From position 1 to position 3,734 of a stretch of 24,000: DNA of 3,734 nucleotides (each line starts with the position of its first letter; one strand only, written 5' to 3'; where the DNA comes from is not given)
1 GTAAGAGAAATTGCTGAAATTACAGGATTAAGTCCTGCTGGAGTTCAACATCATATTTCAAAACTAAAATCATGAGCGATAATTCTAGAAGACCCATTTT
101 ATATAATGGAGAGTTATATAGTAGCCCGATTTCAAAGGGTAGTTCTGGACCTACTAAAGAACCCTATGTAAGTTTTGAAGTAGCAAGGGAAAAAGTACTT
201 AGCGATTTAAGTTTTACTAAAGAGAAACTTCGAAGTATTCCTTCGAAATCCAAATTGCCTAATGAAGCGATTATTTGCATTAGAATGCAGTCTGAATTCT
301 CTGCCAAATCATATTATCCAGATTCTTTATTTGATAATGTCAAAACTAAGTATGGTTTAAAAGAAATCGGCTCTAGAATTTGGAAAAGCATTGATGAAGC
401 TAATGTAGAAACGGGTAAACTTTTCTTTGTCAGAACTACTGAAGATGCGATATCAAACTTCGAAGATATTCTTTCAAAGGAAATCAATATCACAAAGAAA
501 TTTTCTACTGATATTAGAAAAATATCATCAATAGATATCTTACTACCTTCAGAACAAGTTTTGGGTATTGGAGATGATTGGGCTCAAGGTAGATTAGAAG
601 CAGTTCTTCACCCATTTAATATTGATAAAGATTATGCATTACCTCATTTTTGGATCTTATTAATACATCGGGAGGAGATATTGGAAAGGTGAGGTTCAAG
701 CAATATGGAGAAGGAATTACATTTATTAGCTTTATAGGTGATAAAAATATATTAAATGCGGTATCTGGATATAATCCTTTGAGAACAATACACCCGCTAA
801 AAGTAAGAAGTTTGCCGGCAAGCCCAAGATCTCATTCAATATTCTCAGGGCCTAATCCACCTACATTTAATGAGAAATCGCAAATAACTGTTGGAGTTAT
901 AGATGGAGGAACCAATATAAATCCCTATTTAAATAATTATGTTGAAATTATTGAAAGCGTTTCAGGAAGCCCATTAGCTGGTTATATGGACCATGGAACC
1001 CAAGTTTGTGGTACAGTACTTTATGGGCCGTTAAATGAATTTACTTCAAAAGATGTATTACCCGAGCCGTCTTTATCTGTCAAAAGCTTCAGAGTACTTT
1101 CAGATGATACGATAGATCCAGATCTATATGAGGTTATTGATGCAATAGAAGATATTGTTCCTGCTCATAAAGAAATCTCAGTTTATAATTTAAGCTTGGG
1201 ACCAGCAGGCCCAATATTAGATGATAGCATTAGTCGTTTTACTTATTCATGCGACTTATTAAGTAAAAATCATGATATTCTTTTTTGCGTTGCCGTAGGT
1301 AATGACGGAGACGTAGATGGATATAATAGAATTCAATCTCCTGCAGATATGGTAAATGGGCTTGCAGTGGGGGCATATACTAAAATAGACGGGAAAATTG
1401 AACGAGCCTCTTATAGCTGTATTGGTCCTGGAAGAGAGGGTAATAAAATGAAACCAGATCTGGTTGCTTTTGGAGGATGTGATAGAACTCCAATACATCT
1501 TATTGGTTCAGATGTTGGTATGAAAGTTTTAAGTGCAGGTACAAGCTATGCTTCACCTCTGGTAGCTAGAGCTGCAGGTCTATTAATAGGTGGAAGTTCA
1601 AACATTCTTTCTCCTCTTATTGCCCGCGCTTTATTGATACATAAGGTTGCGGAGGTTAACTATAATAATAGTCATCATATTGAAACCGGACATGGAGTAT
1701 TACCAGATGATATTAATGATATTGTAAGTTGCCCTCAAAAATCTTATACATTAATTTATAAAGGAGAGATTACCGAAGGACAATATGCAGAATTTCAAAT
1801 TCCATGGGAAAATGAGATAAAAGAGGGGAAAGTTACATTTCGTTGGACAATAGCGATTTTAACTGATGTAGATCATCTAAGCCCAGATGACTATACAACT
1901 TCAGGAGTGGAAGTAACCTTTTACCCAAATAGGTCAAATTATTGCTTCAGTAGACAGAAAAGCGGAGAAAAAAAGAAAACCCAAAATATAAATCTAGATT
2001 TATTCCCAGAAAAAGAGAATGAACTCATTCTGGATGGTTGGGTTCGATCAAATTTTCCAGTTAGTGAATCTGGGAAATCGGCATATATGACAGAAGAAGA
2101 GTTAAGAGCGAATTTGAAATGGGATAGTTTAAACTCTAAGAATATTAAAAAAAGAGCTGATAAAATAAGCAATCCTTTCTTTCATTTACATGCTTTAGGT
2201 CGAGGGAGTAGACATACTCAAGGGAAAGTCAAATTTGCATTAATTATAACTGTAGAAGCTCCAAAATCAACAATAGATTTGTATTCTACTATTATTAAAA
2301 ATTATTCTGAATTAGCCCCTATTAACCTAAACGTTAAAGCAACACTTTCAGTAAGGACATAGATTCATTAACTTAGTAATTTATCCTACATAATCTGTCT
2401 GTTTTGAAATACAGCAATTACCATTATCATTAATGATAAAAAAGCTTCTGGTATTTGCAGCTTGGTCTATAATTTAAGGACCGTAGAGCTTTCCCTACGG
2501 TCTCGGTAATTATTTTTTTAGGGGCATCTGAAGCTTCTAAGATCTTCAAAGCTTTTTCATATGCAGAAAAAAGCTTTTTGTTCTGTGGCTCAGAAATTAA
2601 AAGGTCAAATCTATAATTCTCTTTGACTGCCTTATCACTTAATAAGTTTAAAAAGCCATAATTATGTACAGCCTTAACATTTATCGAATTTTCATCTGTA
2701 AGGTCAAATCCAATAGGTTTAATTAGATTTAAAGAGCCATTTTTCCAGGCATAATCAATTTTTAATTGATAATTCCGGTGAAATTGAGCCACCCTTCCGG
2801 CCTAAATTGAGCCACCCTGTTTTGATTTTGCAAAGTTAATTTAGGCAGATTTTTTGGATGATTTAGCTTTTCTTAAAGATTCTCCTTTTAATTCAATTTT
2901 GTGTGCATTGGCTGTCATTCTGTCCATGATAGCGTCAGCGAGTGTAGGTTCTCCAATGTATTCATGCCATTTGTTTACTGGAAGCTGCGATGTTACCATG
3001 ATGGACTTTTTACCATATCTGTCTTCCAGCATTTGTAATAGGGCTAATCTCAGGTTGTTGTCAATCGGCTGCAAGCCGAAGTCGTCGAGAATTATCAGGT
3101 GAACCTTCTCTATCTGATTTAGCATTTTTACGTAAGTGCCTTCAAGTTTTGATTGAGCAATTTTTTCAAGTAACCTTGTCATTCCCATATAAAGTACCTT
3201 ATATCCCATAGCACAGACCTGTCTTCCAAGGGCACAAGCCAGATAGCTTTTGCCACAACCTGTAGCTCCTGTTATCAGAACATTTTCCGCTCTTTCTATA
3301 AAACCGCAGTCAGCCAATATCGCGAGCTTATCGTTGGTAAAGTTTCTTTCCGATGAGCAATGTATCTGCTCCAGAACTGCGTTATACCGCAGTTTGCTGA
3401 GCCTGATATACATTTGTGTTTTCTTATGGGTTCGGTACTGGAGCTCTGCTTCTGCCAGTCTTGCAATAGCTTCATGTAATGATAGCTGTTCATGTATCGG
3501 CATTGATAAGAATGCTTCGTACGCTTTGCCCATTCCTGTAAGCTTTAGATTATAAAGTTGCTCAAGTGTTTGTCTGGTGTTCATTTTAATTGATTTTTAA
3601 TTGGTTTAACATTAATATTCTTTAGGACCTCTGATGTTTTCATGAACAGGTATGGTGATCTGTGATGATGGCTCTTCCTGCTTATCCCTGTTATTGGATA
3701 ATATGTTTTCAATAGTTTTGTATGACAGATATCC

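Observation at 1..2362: Translationally coupled HTH-tail gene, 206-aa module and cytoplasmic S8 subtilase: an IetAS-like candidate defence operon cut by the window edge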

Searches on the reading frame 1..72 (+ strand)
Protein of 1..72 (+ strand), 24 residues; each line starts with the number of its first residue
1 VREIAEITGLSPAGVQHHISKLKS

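Call 3: search_protein_families(library=pfam, proteins=[window:1-72:+], max_evalue=1)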
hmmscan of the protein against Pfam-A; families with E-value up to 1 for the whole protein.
window:1-72:+ (24 aa): 15 families
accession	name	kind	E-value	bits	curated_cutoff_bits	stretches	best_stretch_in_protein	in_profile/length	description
PF13412.12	HTH_24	-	2.9e-05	24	21.9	1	2-23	21-42/48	Winged helix-turn-helix DNA-binding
PF01022.26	HTH_5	-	5e-05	23.5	22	1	1-23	18-40/47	Bacterial regulatory protein, arsR family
PF08281.18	Sigma70_r4_2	-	0.00046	20.2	25.7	1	2-21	30-49/54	Sigma-70, region 4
PF12840.13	HTH_20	-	0.0054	17.1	27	1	3-23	23-43/51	Helix-turn-helix domain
PF12802.13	MarR_2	-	0.026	15.1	27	1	1-23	23-45/61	MarR family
PF01726.22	LexA_DNA_bind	-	0.035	14.3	23.7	1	1-23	28-51/65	LexA DNA binding domain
PF13404.12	HTH_AsnC-type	-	0.036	14.3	27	1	1-22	20-41/42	AsnC-type helix-turn-helix domain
PF00196.25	GerE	-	0.047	13.8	23.5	1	2-23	21-42/57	Bacterial regulatory proteins, luxR family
PF08279.18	HTH_11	-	0.049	14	25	1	2-24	19-41/55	HTH domain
PF04967.18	HTH_10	-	0.051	13.8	23.1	1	2-22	27-47/53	HTH DNA binding domain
PF08280.17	HTH_Mga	-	0.052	14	23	1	3-23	24-44/59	M protein trans-acting positive regulator (MGA) HTH domain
PF14493.12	HTH_40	-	0.063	14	27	1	1-22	15-36/89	Helix-turn-helix domain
PF09339.16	HTH_IclR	-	0.11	12.7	22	1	1-22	21-42/52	IclR helix-turn-helix domain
PF13730.12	HTH_36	-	0.17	12.2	25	1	2-23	29-50/55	Helix-turn-helix domain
PF01325.25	Fe_dep_repress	-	0.19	12.4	26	1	2-23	26-47/60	Iron dependent repressor, N-terminal DNA binding domain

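Call 4: search_protein_families(library=padloc, proteins=[window:1-72:+], max_evalue=1)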
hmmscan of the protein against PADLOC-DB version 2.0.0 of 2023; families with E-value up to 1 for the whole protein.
window:1-72:+ (24 aa): 5 families
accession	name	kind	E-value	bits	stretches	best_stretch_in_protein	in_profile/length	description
PDLC01848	CARF3--CARF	-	0.019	12.7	1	1-23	152-174/197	-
PDLC01720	Csa3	-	0.033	12.7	1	1-23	45-70/118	Csa3_1_CAS-I-II-III-IV-V-VI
PDLC01434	CasR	-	0.036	11.9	1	1-24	144-167/191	"CAS-I,CAS-II,CAS-III,CAS-IV,CAS-V,CAS-VI; associated_signaling"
PDLC01268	CasR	-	0.042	11.8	1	1-24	140-163/179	"CAS-I,CAS-II,CAS-III,CAS-IV,CAS-V,CAS-VI; associated_signaling"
PDLC04133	mad1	-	0.048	12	1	1-21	8-28/60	mads_1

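Call 5: search_protein_families(library=ncbifam, proteins=[window:1-72:+], max_evalue=1)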
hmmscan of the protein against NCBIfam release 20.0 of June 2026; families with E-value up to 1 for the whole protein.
window:1-72:+ (24 aa): 3 families
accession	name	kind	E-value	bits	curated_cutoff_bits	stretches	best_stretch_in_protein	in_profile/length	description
NF033788.1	HTH_metalloreg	subfamily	0.0093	15.8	55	1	1-24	28-51/77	metalloregulator ArsR/SmtB family transcription factor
TIGR01884.1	cas_HTH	subfamily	0.098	12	60.2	1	1-24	159-182/202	CRISPR-associated CARF protein Csa3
TIGR02985.1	Sig70_bacteroi1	subfamily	0.12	12.6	126.4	1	2-21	134-153/162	RNA polymerase sigma-70 factor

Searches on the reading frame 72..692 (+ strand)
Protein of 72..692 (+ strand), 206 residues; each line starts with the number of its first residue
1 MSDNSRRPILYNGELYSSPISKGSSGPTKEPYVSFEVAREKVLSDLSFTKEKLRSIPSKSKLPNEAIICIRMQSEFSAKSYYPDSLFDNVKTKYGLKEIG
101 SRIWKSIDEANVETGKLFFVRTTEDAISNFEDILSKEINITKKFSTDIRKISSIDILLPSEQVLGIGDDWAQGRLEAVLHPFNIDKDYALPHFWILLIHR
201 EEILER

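Call 3: search_protein_families(library=pfam, proteins=[window:72-689:+], max_evalue=1)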
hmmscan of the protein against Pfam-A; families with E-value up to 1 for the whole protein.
window:72-689:+ (206 aa): 0 families

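Call 4: search_protein_families(library=padloc, proteins=[window:72-689:+], max_evalue=1)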
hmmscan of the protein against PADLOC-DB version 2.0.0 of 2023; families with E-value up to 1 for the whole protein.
window:72-689:+ (206 aa): 0 families

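Call 5: search_protein_families(library=ncbifam, proteins=[window:72-689:+], max_evalue=1)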
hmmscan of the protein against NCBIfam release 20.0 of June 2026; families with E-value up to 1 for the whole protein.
window:72-689:+ (206 aa): 0 families

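Call 7: find_encoding_contigs(protein=window:72-692:+, flank=10000, max_places=8)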
Protein window:72-692:+ (206 aa): no gene with exactly this product is on record in the collection.

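Call 9: find_homologous_proteins(query=window:72-689:+, max_evalue=0.01)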
Query window:72-689:+ (206 aa): 4 proteins with E <= 0.01 among 235 candidates.
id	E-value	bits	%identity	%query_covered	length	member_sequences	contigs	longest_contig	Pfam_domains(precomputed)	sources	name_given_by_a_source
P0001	1.5e-130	451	100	100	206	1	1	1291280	-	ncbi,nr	ncbi:MAG: hypothetical protein NVV82_02290 [Sporocytophaga sp.]|nr:hypothetical protein [Sporocytoph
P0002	4.7e-61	224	55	95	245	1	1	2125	-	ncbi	ncbi:MAG: hypothetical protein WAW92_03095, partial [Minisyncoccia bacterium]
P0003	1.9e-54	202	50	99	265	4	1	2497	-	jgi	jgi:hypothetical protein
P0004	2.5e-50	189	46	92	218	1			-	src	-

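Call 10: find_encoding_contigs(protein=P0001, flank=10000, max_places=6)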
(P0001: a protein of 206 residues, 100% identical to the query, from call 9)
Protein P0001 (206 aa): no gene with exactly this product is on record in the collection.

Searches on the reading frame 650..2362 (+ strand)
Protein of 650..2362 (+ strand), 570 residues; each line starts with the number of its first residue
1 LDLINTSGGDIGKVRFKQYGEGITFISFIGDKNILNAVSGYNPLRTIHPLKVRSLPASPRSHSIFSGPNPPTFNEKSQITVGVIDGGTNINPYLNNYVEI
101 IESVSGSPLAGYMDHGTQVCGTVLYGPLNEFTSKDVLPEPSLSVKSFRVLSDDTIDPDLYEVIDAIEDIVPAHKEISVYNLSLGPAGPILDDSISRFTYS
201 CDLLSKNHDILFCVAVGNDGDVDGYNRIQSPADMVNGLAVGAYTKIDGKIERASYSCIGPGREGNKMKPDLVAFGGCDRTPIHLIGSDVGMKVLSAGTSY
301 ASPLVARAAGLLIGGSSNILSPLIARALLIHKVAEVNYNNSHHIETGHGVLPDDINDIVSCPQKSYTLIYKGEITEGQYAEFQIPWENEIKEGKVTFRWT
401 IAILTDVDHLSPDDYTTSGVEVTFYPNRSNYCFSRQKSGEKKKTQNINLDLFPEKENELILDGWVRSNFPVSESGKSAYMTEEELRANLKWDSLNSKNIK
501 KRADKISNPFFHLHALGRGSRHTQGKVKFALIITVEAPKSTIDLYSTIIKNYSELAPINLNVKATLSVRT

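Call 3: search_protein_families(library=pfam, proteins=[window:650-2359:+], max_evalue=1)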
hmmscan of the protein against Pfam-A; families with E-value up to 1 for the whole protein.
window:650-2359:+ (570 aa): 1 family
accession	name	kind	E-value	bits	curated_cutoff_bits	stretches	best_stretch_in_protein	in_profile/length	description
PF00082.27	Peptidase_S8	-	1.2e-27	97.4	21.8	1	77-342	2-282/288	Subtilase family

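Call 4: search_protein_families(library=padloc, proteins=[window:650-2359:+], max_evalue=1)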
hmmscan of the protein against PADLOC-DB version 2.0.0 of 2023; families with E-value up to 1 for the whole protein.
window:650-2359:+ (570 aa): 9 families
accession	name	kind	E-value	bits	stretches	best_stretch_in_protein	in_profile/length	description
PDLC02197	IetS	-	4.5e-49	165.4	1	31-423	209-630/749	-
PDLC02201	IetS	-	7.9e-42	141.4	1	33-566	210-773/781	-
PDLC02202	IetS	-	7.9e-30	101.7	1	80-378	299-605/780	-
PDLC02199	IetS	-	1e-29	101.3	2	34-389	271-661/826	-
PDLC02200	IetS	-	1.4e-20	71.1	1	74-386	265-607/780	-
PDLC04233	IetS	-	2.1e-15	53.8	3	161-220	401-460/855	-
PDLC02198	IetS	-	1.1e-14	51.4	2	113-218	291-398/795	-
PDLC03014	subtilase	-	4.4e-09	34.3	1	71-335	166-377/391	-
PDLC04234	IetS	-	0.00012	18.4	1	171-219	413-461/656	-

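Call 5: search_protein_families(library=ncbifam, proteins=[window:650-2359:+], max_evalue=1)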
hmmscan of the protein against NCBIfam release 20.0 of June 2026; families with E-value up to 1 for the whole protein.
window:650-2359:+ (570 aa): 3 families
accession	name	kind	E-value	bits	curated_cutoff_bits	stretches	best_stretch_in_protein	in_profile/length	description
NF042956.1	IteS_antiphage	equivalog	6.9e-33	113.9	900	1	34-393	211-595/747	S8 family anti-phage peptidase IteS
TIGR03921.1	T7SS_mycosin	equivalog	2.8e-06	26.7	278.75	1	78-312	14-243/353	type VII secretion-associated serine protease mycosin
NF033595.1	denti_PrtP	equivalog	0.044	12.4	300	1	194-349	351-494/606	dentilisin complex serine proteinase subunit PrtP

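Call 8: find_encoding_contigs(protein=window:650-2362:+, flank=10000, max_places=8)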
Protein window:650-2362:+ (570 aa): no gene with exactly this product is on record in the collection.

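Call 59: list_cluster_members(proteins=[P0001, window:689-2359:+, window:650-2359:+])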
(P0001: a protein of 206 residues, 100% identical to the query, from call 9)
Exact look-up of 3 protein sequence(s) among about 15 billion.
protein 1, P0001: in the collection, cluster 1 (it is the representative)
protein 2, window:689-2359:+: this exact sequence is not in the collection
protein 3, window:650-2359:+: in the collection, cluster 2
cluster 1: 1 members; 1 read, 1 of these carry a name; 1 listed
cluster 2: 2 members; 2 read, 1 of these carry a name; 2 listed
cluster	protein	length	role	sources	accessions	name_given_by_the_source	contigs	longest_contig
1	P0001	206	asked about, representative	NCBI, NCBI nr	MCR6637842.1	MAG: hypothetical protein NVV82_02290 [Sporocytophaga sp.] | hypothetical protein [Sporocytophaga sp.]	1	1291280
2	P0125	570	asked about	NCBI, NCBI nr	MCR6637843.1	MAG: S8 family peptidase [Sporocytophaga sp.] | S8 family peptidase [Sporocytophaga sp.]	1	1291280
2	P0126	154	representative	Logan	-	-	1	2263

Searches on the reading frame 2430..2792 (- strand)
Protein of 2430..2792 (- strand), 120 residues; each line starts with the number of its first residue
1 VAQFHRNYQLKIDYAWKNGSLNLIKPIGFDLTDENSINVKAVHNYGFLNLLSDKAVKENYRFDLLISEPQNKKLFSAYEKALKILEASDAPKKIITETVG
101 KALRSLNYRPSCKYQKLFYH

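Call 23: search_protein_families(library=pfam, proteins=[window:2430-2792:-], max_evalue=0.001)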
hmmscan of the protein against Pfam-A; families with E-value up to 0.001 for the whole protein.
window:2430-2792:- (120 aa): 0 families

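Call 29: search_protein_families(library=ncbifam, proteins=[window:2430-2792:-], max_evalue=0.001)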
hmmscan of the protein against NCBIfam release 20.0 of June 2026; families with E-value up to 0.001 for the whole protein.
window:2430-2792:- (120 aa): 0 families

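Call 72: find_homologous_proteins(query=window:2433-2771:-, max_evalue=0.001)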
Query seq(113 aa): 2 candidates shared short words with the query, none scored E <= 0.001.

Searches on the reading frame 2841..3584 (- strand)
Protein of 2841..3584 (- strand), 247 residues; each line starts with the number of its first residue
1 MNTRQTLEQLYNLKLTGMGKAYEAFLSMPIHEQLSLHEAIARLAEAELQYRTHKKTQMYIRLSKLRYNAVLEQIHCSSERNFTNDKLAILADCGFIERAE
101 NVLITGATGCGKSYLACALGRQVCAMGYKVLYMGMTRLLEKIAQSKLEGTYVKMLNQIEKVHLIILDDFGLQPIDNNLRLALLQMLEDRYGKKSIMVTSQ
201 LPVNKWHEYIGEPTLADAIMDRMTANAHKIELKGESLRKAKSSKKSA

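Call 23: search_protein_families(library=pfam, proteins=[window:2841-3584:-], max_evalue=0.001)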
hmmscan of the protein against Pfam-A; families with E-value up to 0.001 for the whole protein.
window:2841-3584:- (247 aa): 6 families
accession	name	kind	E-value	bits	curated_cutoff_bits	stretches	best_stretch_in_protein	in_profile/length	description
PF01695.23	IstB_IS21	-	6.8e-63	212.8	24.1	1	9-244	2-237/238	IstB-like ATP binding protein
PF20720.3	nSTAND3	-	0.00011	22.3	27.2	1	97-144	15-62/155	Novel STAND NTPase 3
PF13481.12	AAA_25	-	0.00024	21.2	27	0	94-124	28-58/195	AAA domain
PF00308.24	Bac_DnaA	-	0.00065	20.4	23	1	99-171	34-108/162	Bacterial DnaA ATPAse domain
PF00004.35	AAA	-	0.00075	20.4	21.2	0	102-169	1-66/131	ATPase family associated with various cellular activities (AAA)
PF13173.12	AAA_14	-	0.00092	19.7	27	0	101-169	4-71/129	AAA domain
